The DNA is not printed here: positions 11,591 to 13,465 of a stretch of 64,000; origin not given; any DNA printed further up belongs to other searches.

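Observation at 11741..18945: Ehr-type membrane complex: complex-I/group-4-hydrogenase-like operon with every cofactor cysteine lost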

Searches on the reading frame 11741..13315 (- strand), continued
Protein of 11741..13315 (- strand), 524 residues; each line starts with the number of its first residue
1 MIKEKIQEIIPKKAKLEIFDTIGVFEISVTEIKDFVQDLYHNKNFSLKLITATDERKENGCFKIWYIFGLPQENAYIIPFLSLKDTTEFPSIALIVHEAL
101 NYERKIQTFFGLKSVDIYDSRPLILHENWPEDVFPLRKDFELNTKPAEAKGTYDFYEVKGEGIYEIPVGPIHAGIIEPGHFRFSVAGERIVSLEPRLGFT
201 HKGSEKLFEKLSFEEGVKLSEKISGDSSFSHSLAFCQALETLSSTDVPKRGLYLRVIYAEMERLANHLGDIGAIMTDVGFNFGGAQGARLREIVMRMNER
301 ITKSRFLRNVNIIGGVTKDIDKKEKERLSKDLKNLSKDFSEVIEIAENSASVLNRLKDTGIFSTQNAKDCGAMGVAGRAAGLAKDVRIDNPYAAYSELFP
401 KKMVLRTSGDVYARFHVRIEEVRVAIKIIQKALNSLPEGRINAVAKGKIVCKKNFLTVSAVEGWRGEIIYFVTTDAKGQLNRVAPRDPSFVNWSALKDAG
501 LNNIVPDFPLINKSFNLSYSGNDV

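Call 9: find_homologous_proteins(query=window:11741-13315:-, max_evalue=1e-10)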
Query window:11741-13315:- (524 aa): 7998 proteins with E <= 1e-10 among 8000 candidates; the best 120 are listed.
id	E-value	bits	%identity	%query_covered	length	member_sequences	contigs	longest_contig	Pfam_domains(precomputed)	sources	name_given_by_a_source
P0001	7.7e-243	824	70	100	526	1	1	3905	PF00329.26,PF00346.25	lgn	-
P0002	3.5e-242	822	69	100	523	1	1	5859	PF00329.26,PF00346.25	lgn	-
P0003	1.1e-239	814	69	100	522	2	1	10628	PF00329.26,PF00346.25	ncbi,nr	ncbi:MAG: NADH-quinone oxidoreductase subunit C [Patescibacteria group bacterium]|nr:NADH-quinone ox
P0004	1.1e-239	814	69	100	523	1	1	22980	PF00329.26,PF00346.25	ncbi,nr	ncbi:MAG: NADH-quinone oxidoreductase subunit C [bacterium]|nr:NADH-quinone oxidoreductase subunit C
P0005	9.6e-237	804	68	100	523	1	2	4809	PF00329.26,PF00346.25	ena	-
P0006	1.5e-235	800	68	100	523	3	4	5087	PF00329.26,PF00346.25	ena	-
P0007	1.9e-235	800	67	100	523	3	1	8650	PF00329.26,PF00346.25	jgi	-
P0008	8.5e-235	798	67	100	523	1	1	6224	PF00329.26,PF00346.25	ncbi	-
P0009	7.3e-234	795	68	100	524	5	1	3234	PF00329.26,PF00346.25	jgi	-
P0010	2.8e-233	793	67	100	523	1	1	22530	PF00329.26,PF00346.25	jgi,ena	-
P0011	2.9e-233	793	67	100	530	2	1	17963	PF00329.26,PF00346.25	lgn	-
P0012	3.8e-233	793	68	100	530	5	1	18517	PF00329.26,PF00346.25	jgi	-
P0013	6.3e-233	792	68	100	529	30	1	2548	PF00329.26,PF00346.25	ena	-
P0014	6.6e-233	792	66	100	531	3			PF00329.26,PF00346.25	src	-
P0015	7.9e-233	791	67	100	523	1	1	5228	PF00329.26,PF00346.25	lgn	-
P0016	2.6e-232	790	67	100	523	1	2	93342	PF00329.26,PF00346.25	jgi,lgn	-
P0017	4.4e-232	789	67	100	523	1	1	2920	PF00329.26,PF00346.25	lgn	-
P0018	4.6e-232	789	66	100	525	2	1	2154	PF00329.26,PF00346.25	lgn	-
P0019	7.7e-232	788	67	100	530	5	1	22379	PF00329.26,PF00346.25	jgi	-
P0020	1.2e-231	788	66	100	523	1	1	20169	PF00329.26,PF00346.25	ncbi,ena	-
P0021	2.4e-231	787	66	100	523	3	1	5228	PF00329.26,PF00346.25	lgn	-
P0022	7.8e-231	785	67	100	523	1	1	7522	PF00329.26,PF00346.25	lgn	-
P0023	9.9e-231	785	66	100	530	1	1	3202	PF00329.26,PF00346.25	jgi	-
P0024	2.7e-229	780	66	100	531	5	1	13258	PF00329.26,PF00346.25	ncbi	-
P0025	3.2e-229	780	65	100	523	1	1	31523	PF00329.26,PF00346.25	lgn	-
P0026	4.1e-229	779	65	100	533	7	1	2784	PF00329.26,PF00346.25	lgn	-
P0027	1.4e-228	777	65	100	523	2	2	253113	PF00329.26,PF00346.25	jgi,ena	jgi:Ni,Fe-hydrogenase III large subunit/Ni,Fe-hydrogenase III component G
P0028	2.0e-228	777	65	100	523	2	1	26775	PF00329.26,PF00346.25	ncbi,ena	ncbi:MAG: NADH-quinone oxidoreductase subunit C [Candidatus Magasanikbacteria bacterium]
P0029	2.4e-228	777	66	100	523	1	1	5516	PF00329.26,PF00346.25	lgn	-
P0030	2.5e-228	777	65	100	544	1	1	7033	PF00329.26,PF00346.25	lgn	-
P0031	2.8e-228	776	66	100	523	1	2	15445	PF00329.26,PF00346.25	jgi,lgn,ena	jgi:Ni,Fe-hydrogenase III large subunit/Ni,Fe-hydrogenase III component G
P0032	2.8e-228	776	65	100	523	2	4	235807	PF00329.26,PF00346.25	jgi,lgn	-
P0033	4.0e-228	776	65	100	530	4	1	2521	PF00329.26,PF00346.25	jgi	-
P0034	4.5e-228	776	66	100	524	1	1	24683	PF00329.26,PF00346.25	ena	-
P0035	6.1e-228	775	66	100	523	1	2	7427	PF00329.26,PF00346.25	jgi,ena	-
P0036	6.5e-228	775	65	100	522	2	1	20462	PF00329.26,PF00346.25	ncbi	ncbi:MAG: NADH-quinone oxidoreductase subunit C [Candidatus Paceibacterota bacterium]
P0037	8.0e-228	775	66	100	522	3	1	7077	PF00329.26,PF00346.25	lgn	-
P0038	8.9e-228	775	66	100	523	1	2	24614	PF00329.26,PF00346.25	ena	-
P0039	1.3e-227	774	65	100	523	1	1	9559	PF00329.26,PF00346.25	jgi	jgi:Ni,Fe-hydrogenase III large subunit/Ni,Fe-hydrogenase III component G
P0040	2.1e-227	774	65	100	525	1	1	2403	PF00329.26,PF00346.25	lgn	-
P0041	4.6e-227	772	66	100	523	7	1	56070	PF00329.26,PF00346.25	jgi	-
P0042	5.3e-227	772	65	100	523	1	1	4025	PF00329.26,PF00346.25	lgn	-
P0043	6.9e-227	772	65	100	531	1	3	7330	PF00329.26,PF00346.25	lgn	-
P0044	8.6e-227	772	65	100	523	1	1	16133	PF00329.26,PF00346.25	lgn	-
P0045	1.1e-226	771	66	100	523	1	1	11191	PF00329.26,PF00346.25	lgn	-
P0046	1.2e-226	771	64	100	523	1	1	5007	PF00329.26,PF00346.25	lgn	-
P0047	1.3e-226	771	65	100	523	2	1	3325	PF00329.26,PF00346.25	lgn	-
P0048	1.5e-226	771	65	100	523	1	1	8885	PF00329.26,PF00346.25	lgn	-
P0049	1.7e-226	771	66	100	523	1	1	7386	PF00329.26,PF00346.25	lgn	-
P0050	1.9e-226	770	65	100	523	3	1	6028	PF00329.26,PF00346.25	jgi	-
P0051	2.3e-226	770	64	100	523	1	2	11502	PF00329.26,PF00346.25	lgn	-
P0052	1.4e-225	768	65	100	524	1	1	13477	PF00329.26,PF00346.25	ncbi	-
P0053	2.4e-225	767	65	100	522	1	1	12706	PF00329.26,PF00346.25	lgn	-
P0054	2.6e-225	767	65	100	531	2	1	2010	PF00329.26,PF00346.25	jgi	-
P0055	6.5e-225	765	64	100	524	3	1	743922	PF00329.26,PF00346.25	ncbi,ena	ncbi:MAG: NADH-quinone oxidoreductase subunit C [Candidatus Magasanikbacteria bacterium]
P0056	3.6e-224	763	65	100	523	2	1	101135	PF00329.26,PF00346.25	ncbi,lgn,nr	ncbi:MAG: NADH-quinone oxidoreductase subunit C [Candidatus Peregrinibacteria bacterium]|nr:NADH-qui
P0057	3.9e-224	763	65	100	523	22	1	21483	PF00329.26,PF00346.25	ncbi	-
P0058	5.2e-224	762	64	100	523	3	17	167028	PF00329.26,PF00346.25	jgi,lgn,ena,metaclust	metaclust:\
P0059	7.3e-224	762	64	100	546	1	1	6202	PF00329.26,PF00346.25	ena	-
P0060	8.2e-224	762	66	100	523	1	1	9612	PF00329.26,PF00346.25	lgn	-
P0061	8.9e-224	762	65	100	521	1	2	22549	PF00329.26,PF00346.25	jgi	jgi:Ni,Fe-hydrogenase III large subunit/Ni,Fe-hydrogenase III component G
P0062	1.3e-223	761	64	100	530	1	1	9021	PF00329.26,PF00346.25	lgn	-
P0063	1.8e-223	761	65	100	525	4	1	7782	PF00329.26,PF00346.25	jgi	-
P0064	2.2e-223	760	64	100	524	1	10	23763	PF00329.26,PF00346.25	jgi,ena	-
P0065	2.7e-223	760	64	100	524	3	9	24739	PF00329.26,PF00346.25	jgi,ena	-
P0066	3.0e-223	760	67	94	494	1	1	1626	PF00329.26,PF00346.25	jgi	jgi:Ni,Fe-hydrogenase III large subunit/Ni,Fe-hydrogenase III component G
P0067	3.8e-223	760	64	100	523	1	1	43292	PF00329.26,PF00346.25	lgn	-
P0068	1.0e-222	758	64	100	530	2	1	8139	PF00329.26,PF00346.25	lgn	-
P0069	1.5e-222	758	64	99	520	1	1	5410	PF00329.26,PF00346.25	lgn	-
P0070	2.8e-222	757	64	100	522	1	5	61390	PF00329.26,PF00346.25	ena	-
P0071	2.8e-222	757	63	99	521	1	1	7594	PF00329.26,PF00346.25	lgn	-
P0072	2.9e-222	757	64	100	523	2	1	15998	PF00329.26,PF00346.25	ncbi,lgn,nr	ncbi:MAG: NADH-quinone oxidoreductase subunit C [bacterium]|nr:NADH-quinone oxidoreductase subunit C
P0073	6.0e-222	756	64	100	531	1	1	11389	PF00329.26,PF00346.25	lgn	-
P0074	6.4e-222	755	64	100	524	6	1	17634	PF00329.26,PF00346.25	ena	-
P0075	8.5e-222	755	65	99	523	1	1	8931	PF00329.26,PF00346.25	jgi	jgi:Ni,Fe-hydrogenase III large subunit/Ni,Fe-hydrogenase III component G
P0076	1.2e-221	755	64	100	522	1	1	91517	PF00329.26,PF00346.25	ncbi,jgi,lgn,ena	ncbi:MAG: NADH-quinone oxidoreductase subunit C [Patescibacteria group bacterium]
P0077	2.1e-221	754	65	100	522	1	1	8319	PF00329.26,PF00346.25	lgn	-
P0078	2.9e-221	753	64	99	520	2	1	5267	PF00329.26,PF00346.25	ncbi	-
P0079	3.0e-221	753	64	100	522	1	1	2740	PF00329.26,PF00346.25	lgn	-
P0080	3.5e-221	753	63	100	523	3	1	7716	PF00329.26,PF00346.25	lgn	-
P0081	3.9e-221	753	64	99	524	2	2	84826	PF00329.26,PF00346.25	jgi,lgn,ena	-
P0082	4.5e-221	753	64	100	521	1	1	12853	PF00329.26,PF00346.25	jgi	jgi:Ni,Fe-hydrogenase III large subunit/Ni,Fe-hydrogenase III component G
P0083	4.8e-221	753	64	100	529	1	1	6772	PF00329.26,PF00346.25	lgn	-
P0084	9.2e-221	752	63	99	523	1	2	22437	PF00329.26,PF00346.25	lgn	-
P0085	1.1e-220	751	64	99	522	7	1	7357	PF00329.26,PF00346.25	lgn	-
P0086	1.6e-220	751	62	99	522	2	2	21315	PF00329.26,PF00346.25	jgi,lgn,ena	jgi:Ni,Fe-hydrogenase III large subunit/Ni,Fe-hydrogenase III component G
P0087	2.1e-220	750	62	99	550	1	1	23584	PF00329.26,PF00346.25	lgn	-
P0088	2.5e-220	750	64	99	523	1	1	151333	PF00329.26,PF00346.25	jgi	jgi:Ni,Fe-hydrogenase III large subunit/Ni,Fe-hydrogenase III component G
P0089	3.3e-220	750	64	100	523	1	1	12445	PF00329.26,PF00346.25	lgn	-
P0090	3.7e-220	750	64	100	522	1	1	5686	PF00329.26,PF00346.25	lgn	-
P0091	8.2e-220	749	63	100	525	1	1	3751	PF00329.26,PF00346.25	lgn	-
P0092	9.2e-220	748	63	100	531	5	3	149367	PF00329.26,PF00346.25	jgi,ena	-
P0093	9.6e-220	748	64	99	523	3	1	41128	PF00329.26,PF00346.25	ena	-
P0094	1.6e-219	748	63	100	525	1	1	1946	PF00329.26,PF00346.25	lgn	-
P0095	2.0e-219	747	64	98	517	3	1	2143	PF00329.26,PF00346.25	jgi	jgi:Ni,Fe-hydrogenase III large subunit/Ni,Fe-hydrogenase III component G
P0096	2.2e-219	747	63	100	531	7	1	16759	PF00329.26,PF00346.25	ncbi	-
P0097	2.6e-219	747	63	100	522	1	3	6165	PF00329.26,PF00346.25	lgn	-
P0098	3.4e-219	746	65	99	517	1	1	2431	PF00329.26,PF00346.25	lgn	-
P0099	3.4e-219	746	65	100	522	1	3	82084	PF00329.26,PF00346.25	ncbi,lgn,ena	-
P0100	3.9e-219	746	63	99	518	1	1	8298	PF00329.26,PF00346.25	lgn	-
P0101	4.8e-219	746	63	100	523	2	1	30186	PF00329.26,PF00346.25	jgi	-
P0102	6.0e-219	746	65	99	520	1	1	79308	PF00329.26,PF00346.25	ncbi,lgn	ncbi:MAG: NADH-quinone oxidoreductase subunit C [Candidatus Firestonebacteria bacterium]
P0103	8.8e-219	745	63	100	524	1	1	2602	PF00329.26,PF00346.25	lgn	-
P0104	2.1e-218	744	65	97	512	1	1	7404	PF00329.26,PF00346.25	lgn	-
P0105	2.4e-218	744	63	100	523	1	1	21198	PF00329.26,PF00346.25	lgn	-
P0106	3.0e-218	743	63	100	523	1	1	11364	PF00329.26,PF00346.25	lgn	-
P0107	3.3e-218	743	63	100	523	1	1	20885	PF00329.26,PF00346.25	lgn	-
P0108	4.6e-218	743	64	100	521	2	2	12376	PF00329.26,PF00346.25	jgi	-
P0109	1.2e-217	741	63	100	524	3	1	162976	PF00329.26,PF00346.25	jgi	jgi:Ni,Fe-hydrogenase III large subunit/Ni,Fe-hydrogenase III component G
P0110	1.3e-217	741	62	100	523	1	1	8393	PF00329.26,PF00346.25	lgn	-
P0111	1.8e-217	741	62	99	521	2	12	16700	PF00329.26,PF00346.25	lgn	-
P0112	2.0e-217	741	65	97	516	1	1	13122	PF00329.26,PF00346.25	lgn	-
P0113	2.0e-217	741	63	98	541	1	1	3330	PF00329.26,PF00346.25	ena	-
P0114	2.8e-217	740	62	99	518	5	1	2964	PF00329.26,PF00346.25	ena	-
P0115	3.5e-217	740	63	99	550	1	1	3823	PF00329.26,PF00346.25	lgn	-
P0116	4.0e-217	740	62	99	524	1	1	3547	PF00329.26,PF00346.25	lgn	-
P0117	6.7e-217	739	63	99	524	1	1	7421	PF00329.26,PF00346.25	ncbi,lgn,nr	ncbi:MAG: NADH-quinone oxidoreductase subunit C [bacterium]|nr:NADH-quinone oxidoreductase subunit C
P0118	8.3e-217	739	63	100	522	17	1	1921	PF00329.26,PF00346.25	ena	-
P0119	8.9e-217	739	63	100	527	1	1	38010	PF00329.26,PF00346.25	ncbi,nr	ncbi:MAG: NADH-quinone oxidoreductase subunit C [Candidatus Pacebacteria bacterium]|nr:NADH-quinone 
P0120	9.9e-217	738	62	100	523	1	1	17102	PF00329.26,PF00346.25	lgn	-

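Call 15: find_related_loci(query=A1, collection=genome_contigs, flank=10000)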
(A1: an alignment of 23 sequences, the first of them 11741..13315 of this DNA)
Query A1 (524 aa) in genome_contigs; peptide patterns used: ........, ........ (x = any residue, [..] = any of these).
600 stretches matched a pattern (row limit reached: there are more); 591 encode a relative of the query (tblastn E <= 1e-3); the best 80 are kept; 80 distinct loci.
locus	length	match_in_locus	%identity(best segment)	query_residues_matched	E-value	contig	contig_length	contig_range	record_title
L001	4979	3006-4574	65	1-524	0e+0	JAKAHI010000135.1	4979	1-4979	MAG: bacterium isolate WY2.bin9 NODE_33480_length_4979_cov_3.516282, whole genome shotgun sequence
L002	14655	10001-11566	65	1-524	0e+0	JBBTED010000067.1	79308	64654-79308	MAG: Candidatus Firestonebacteria bacterium isolate H52-bin162_1 H52_bin162_1_000000000067, whole genome shotgun sequenc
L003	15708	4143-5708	59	2-524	0e+0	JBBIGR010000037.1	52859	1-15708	MAG: Fibrobacteria bacterium isolate ETS170220_bin_96 NODE_602_length_52859_cov_7.254753, whole genome shotgun sequence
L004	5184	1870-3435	58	2-524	0e+0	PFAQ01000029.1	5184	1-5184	MAG: Candidatus Falkowbacteria bacterium CG10_big_fil_rev_8_21_14_0_10_39_9 CG10_8_21_14_0.10_scaffold_19263_c, whole ge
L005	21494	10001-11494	59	24-524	0e+0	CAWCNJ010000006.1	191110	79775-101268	MAG: Endomicrobiales bacterium isolate MFD09286.bin.2.87 genome assembly, contig: contig_50604, whole genome shotgun seq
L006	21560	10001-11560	56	4-524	0e+0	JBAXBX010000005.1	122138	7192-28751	MAG: Candidatus Saccharibacteria bacterium isolate ELA178 MAG178_5, whole genome shotgun sequence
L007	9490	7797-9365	55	1-524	0e+0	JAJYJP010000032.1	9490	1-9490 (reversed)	MAG: bacterium isolate DBS2-1.bin163 NODE_14101_length_9490_cov_7.336110, whole genome shotgun sequence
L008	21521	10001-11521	55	12-524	0e+0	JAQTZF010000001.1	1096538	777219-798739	MAG: Candidatus Daviesbacteria bacterium isolate STC_54 NODE_2_length_1096538_cov_10.617223_Sandtown_C, whole genome sho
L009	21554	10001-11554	54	3-524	0e+0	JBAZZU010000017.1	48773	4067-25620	MAG: Thermoleophilia bacterium isolate SO_2017_GW3_24 scaffold_565_c1_OW296A_2017, whole genome shotgun sequence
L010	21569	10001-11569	62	1-524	0e+0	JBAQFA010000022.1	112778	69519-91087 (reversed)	MAG: Candidatus Magasanikiibacteriota bacterium isolate MFD12003_ilm_asm_bin64 k127_70240, whole genome shotgun sequence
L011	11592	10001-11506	47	24-524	7e-145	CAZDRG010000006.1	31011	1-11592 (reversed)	MAG TPA_asm: uncultured Bdellovibrionales bacterium isolate SRP286056_co1_205 genome assembly, contig: NODE_1636_length_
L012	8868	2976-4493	44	25-524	4e-141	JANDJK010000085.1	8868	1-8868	MAG: Nitrospira sp. isolate QZM_B4_2_Bin429 NODE_86_length_8868_cov_1.653358, whole genome shotgun sequence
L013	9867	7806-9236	48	46-524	4e-138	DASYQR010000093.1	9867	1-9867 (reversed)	MAG TPA_asm: Nitrospirales bacterium isolate SMAG_U4490 k141_4039197, whole genome shotgun sequence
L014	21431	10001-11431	45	46-524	3e-137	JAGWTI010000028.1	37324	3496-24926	MAG: Nitrospirota bacterium isolate REEB37 contig-150_1284, whole genome shotgun sequence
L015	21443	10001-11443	46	42-524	2e-136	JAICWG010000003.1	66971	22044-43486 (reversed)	MAG: Nitrospira sp. isolate LS_FP_2_bin.31 k141_1701938_length_66971_cov_17.1984, whole genome shotgun sequence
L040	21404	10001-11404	44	52-524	3e-125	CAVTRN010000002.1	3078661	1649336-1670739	MAG: Nitrospirota bacterium isolate MFD09567.bin.1.28 genome assembly, contig: contig_51523, whole genome shotgun sequen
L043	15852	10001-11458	42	36-524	1e-124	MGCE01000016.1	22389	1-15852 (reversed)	MAG: Candidatus Rokubacteria bacterium RIFCSPLOWO2_02_FULL_72_37 rifcsplowo2_02_scaffold_12285, whole genome shotgun seq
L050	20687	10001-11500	41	19-524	8e-122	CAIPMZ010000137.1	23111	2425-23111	uncultured bacterium isolate Ja1_bin-0683 genome assembly, contig: bin-0683:137/145, whole genome shotgun sequence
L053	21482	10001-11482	42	27-523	3e-121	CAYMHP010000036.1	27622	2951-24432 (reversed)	MAG TPA_asm: uncultured Solibacteraceae bacterium isolate SRP272529_co2_257 genome assembly, contig: NODE_2638_length_27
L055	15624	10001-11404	43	52-524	4e-126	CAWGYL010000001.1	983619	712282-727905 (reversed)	MAG: Nitrospirota bacterium isolate MFD01716.bin.1.191 genome assembly, contig: contig_10655, whole genome shotgun seque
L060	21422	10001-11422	44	48-524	1e-118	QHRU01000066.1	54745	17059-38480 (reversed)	MAG: Candidatus Rokuibacteriota bacterium isolate AR7 14_0929_02_30cm_scaffold_446_curated, whole genome shotgun sequenc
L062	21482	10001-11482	40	27-523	2e-116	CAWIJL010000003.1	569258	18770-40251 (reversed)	MAG: uncultured Solibacteraceae bacterium isolate MFD04944.bin.3.213 genome assembly, contig: contig_21689, whole genome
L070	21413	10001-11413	42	52-524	8e-115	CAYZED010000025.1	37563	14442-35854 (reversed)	MAG TPA_asm: uncultured Clostridiaceae bacterium isolate binchicken_co113_3 genome assembly, contig: NODE_1189_length_37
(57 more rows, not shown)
